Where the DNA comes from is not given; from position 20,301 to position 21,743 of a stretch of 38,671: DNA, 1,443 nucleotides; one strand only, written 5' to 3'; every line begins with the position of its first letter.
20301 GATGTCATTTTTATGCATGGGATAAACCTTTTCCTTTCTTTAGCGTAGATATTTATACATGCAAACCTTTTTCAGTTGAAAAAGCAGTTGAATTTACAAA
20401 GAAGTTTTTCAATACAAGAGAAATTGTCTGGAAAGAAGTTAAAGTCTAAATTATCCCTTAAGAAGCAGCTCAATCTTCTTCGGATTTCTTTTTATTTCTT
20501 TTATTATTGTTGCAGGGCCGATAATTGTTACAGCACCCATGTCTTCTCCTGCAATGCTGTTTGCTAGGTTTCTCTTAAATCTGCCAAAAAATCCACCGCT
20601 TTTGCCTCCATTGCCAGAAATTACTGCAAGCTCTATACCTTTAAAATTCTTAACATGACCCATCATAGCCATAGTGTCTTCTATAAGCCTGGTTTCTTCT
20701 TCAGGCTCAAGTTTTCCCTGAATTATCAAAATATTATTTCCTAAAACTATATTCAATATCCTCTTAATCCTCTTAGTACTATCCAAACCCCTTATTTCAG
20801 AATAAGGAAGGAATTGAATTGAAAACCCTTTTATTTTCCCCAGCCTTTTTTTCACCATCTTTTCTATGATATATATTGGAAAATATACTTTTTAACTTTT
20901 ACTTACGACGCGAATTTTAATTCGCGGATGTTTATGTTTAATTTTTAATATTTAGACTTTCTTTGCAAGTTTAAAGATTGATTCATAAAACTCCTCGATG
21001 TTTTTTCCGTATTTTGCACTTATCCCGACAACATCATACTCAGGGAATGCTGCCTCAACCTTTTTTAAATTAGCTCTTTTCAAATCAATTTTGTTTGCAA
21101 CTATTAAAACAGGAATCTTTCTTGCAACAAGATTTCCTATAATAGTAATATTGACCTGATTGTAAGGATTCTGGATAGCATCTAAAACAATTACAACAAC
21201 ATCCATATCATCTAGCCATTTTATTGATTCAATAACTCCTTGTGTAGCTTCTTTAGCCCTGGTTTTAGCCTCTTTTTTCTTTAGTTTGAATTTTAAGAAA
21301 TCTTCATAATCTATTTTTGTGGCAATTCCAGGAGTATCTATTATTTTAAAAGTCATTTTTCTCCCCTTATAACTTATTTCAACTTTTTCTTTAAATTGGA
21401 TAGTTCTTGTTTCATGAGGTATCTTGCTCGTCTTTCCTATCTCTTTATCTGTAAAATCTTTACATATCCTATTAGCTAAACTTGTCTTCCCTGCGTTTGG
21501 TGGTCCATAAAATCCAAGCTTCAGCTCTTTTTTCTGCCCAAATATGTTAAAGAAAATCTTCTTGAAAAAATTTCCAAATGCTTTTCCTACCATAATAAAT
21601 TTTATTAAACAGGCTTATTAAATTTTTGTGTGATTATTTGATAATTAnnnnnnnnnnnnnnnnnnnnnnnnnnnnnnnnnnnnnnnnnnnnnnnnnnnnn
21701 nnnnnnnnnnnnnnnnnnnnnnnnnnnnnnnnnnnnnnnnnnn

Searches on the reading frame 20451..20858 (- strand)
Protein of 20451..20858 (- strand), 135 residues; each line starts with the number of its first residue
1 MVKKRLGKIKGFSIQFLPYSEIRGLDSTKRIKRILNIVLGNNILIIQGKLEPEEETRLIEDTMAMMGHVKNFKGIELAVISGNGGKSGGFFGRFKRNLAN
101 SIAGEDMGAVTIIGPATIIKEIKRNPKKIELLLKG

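Call 63: search_protein_families(library=pfam, proteins=[window:20451-20858:-], max_evalue=0.01)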
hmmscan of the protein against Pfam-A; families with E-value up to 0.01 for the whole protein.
window:20451-20858:- (135 aa): 1 family
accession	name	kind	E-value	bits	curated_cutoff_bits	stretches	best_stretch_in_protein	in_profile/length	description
PF09846.14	OapB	-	1.3e-15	57.7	27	1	25-130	4-100/104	Origin-associated protein OapB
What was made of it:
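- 20451..20858 (-): arvB (OapB). PF09846, E=1.3e-15 (call 63).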

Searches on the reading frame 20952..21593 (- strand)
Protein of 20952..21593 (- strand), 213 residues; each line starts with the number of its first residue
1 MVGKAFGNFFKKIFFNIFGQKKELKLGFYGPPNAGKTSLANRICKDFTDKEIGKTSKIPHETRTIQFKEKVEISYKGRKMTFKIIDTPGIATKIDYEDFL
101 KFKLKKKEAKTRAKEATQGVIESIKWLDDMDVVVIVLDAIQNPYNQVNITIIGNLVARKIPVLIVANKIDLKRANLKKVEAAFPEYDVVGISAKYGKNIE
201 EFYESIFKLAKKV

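Call 63: search_protein_families(library=pfam, proteins=[window:20952-21593:-], max_evalue=0.01)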
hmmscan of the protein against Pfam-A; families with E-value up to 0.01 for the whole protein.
window:20952-21593:- (213 aa): 13 families
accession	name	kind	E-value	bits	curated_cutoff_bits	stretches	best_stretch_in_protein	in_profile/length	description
PF01926.29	MMR_HSR1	-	2.1e-16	60.5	21.9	1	26-168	2-113/113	50S ribosome-binding GTPase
PF00009.33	GTP_EFTU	-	1.2e-11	44.9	26.5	2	123-210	86-186/188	Elongation factor Tu GTP binding domain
PF02421.24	FeoB_N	-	1.2e-07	31.8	27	1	28-205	5-155/156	Ferrous iron transport protein B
PF08477.19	Roc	-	1.3e-07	32.3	27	1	25-89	1-65/119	Ras of Complex, Roc, domain of DAPkinase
PF16897.10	MMR_HSR1_Xtn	-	6.6e-06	26.5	35.2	1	160-208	56-102/106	C-terminal region of MMR_HSR1 domain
PF03193.22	RsgA_GTPase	-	8.7e-06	26.1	30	0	130-205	23-103/174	RsgA GTPase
PF00071.28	Ras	-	1e-05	25.6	21.6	0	143-209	86-159/162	Ras family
PF00735.24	Septin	-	2.5e-05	24.1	26.2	1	28-99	9-81/280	Septin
PF00025.27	Arf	-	0.0001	22.3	22.3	0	10-50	1-41/174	ADP-ribosylation factor family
PF09439.16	SRPRB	-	0.0011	18.8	25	1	28-96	8-61/178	Signal recognition particle receptor beta subunit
PF00910.28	RNA_helicase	-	0.0021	18.9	21.5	1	28-76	3-48/105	RNA helicase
PF01637.24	ATPase_2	-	0.0021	18.3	33.2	1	29-144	26-123/225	ATPase domain predominantly from Archaea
PF00004.35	AAA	-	0.0022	18.9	21.2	0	28-48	3-23/131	ATPase family associated with various cellular activities (AAA)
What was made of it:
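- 20952..21593 (-): arvA (OapA): small Arf-like vesiculation GTPase, 54 nt downstream of G. GTPase families (call 63).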
